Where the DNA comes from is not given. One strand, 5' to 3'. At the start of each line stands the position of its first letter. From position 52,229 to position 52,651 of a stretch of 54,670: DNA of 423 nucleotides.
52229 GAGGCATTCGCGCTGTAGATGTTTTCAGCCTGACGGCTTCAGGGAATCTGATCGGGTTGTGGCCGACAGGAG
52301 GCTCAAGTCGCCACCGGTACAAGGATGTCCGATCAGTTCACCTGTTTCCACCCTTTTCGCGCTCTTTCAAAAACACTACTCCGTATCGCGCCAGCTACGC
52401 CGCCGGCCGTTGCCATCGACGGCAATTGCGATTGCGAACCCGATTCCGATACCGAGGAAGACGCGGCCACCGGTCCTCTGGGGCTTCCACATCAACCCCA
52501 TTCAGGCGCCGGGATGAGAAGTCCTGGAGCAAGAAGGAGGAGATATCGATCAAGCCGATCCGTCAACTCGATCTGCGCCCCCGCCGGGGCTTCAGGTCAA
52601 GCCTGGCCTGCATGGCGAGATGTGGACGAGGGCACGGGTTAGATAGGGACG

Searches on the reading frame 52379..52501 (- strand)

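Call 80: search_protein_families(library=ncbifam, proteins=[window:52379-52501:-], max_evalue=1)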
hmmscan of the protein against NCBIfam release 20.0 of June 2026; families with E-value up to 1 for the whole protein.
seq(41 aa): 0 families

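Call 81: search_protein_families(library=pfam, proteins=[window:52379-52501:-], max_evalue=1)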
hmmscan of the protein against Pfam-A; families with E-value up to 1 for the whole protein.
seq(41 aa): 1 family
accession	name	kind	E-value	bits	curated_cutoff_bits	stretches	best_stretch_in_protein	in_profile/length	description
PF24709.1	DUF7670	-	0.051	14.4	29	1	3-28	60-85/118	Domain of unknown function (DUF7670)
